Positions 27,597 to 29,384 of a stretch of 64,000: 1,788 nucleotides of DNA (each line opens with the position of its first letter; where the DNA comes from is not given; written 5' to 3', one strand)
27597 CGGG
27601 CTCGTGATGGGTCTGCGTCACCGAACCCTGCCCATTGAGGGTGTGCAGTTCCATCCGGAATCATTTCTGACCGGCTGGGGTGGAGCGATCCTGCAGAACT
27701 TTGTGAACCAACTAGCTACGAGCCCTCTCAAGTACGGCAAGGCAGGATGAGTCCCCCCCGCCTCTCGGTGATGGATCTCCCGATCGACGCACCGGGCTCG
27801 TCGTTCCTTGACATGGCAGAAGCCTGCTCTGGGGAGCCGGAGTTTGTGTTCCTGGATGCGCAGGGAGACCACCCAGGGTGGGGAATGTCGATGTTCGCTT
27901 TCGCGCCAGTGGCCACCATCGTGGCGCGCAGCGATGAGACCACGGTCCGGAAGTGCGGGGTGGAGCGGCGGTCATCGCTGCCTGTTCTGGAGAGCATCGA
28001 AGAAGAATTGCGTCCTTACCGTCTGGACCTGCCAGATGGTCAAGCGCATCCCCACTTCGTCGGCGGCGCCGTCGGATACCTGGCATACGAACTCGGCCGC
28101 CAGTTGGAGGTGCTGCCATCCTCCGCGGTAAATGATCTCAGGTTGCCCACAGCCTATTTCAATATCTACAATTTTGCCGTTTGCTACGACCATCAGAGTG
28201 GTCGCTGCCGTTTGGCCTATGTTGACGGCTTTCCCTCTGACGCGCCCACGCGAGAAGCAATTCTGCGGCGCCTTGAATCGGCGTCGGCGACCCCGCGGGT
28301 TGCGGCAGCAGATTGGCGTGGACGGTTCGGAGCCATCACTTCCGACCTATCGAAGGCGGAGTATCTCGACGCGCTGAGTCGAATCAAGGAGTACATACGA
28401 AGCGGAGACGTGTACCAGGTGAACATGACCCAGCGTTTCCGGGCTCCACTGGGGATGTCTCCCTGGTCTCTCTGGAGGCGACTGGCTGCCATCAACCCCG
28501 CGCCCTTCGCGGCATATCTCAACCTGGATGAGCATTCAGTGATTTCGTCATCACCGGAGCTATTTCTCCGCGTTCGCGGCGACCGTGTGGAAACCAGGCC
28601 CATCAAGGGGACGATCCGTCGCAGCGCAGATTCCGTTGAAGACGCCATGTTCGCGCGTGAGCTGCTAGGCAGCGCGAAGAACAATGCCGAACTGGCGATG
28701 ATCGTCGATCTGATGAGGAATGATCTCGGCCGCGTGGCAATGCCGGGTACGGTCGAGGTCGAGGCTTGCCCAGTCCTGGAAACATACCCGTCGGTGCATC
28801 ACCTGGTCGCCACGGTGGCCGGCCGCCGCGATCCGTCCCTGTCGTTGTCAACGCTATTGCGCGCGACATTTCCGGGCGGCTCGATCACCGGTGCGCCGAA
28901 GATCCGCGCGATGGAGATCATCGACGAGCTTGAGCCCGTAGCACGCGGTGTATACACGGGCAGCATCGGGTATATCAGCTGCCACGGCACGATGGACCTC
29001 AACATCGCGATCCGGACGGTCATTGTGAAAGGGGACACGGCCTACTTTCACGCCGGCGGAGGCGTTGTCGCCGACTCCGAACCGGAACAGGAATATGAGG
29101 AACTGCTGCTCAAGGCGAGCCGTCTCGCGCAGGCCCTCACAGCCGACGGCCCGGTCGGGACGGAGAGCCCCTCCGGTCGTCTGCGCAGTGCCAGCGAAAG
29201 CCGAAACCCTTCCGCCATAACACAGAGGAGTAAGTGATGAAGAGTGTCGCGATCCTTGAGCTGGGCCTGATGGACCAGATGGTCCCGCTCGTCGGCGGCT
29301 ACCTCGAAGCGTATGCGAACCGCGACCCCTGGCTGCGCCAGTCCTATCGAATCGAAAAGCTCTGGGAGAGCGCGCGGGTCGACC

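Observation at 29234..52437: Three paralogous ~640-654 aa cobalamin-type radical SAM enzymes in one operon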

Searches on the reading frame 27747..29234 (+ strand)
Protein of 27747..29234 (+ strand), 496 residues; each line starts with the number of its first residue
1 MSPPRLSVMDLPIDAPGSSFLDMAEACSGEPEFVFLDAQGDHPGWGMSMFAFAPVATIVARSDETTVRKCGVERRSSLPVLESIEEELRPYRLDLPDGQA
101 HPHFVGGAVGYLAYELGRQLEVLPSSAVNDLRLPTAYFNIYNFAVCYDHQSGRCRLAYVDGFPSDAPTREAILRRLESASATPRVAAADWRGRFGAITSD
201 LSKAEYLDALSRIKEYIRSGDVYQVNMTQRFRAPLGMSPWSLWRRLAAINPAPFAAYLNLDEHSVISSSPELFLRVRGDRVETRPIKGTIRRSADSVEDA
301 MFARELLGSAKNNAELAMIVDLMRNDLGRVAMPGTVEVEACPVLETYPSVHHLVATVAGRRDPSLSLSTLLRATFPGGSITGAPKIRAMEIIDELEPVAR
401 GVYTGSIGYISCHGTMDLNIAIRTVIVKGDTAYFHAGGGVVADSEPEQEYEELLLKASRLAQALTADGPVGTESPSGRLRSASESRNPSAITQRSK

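Call 9: search_protein_families(library=pfam, proteins=[window:27747-29234:+], max_evalue=0.001)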
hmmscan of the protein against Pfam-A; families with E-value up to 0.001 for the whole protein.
window:27747-29234:+ (496 aa): 2 families
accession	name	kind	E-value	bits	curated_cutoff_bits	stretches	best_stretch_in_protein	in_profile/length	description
PF00425.24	Chorismate_bind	-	9.8e-91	304.3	27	1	203-456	2-257/257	chorismate binding enzyme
PF04715.19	Anth_synt_I_N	-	4.2e-19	69.6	23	1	20-155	5-139/140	Anthranilate synthase component I, N terminal region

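Call 12: search_protein_families(library=ncbifam, proteins=[window:27747-29234:+], max_evalue=0.001)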
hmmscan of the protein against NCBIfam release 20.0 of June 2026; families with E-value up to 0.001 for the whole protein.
window:27747-29234:+ (496 aa): 26 families (the best 25 are shown)
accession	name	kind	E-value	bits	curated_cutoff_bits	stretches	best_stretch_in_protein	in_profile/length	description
TIGR00564.1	trpE_most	equivalog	1.6e-109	367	517.7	1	47-463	34-453/455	anthranilate synthase component I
TIGR00553.1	pabB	equivalog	1.8e-109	365.9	328.4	1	109-459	2-328/329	aminodeoxychorismate synthase component I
TIGR01824.1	PabB-clade2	equivalog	4.8e-109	364.9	408.55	1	106-460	1-355/355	aminodeoxychorismate synthase, component I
NF012009.0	PRK15465.1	equivalog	2.8e-105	352.5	622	1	38-464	37-451/453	aminodeoxychorismate synthase component 1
NF006563.0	PRK09070.1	equivalog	7.2e-105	351.2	514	1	77-465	64-445/447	aminodeoxychorismate synthase component I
TIGR01820.1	TrpE-arch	equivalog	7.6e-98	328.7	512.05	1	69-464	62-448/449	anthranilate synthase component I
NF005698.0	PRK07508.1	equivalog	1.1e-94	317.1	452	1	186-460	99-375/383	aminodeoxychorismate synthase component I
NF004610.0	PRK05940.1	equivalog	2e-94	317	568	1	75-466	75-461/467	anthranilate synthase component I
NF010086.0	PRK13571.1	equivalog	1.4e-89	300.9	693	1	97-466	115-499/510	anthranilate synthase component I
NF004530.0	PRK05877.1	equivalog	2.6e-75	254.2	383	1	102-465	75-416/425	aminodeoxychorismate synthase component I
NF010089.0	PRK13574.1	equivalog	2.3e-72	244.3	527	1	83-463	57-417/421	anthranilate synthase component I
NF010087.0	PRK13572.1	equivalog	2.3e-72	244.1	580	1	99-464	81-431/435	anthranilate synthase component I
NF010081.0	PRK13566.1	equivalog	4.8e-66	223.5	645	1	197-469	239-512/729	anthranilate synthase component I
NF010082.0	PRK13567.1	equivalog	3.9e-64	217.1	576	1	103-460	96-463/468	anthranilate synthase component I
NF010079.0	PRK13564.1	equivalog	7.6e-62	209.8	471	1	97-465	138-512/521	anthranilate synthase component 1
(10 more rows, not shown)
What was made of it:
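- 27136..29237 (+): PabA (glutamine amidotransferase, 27136-27750) and PabB (aminodeoxychorismate synthase component I, 27747-29237), immediately upstream of r1. TIGR00553 pabB 365.9 bits, above its 328.4 cut-off (call 12).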
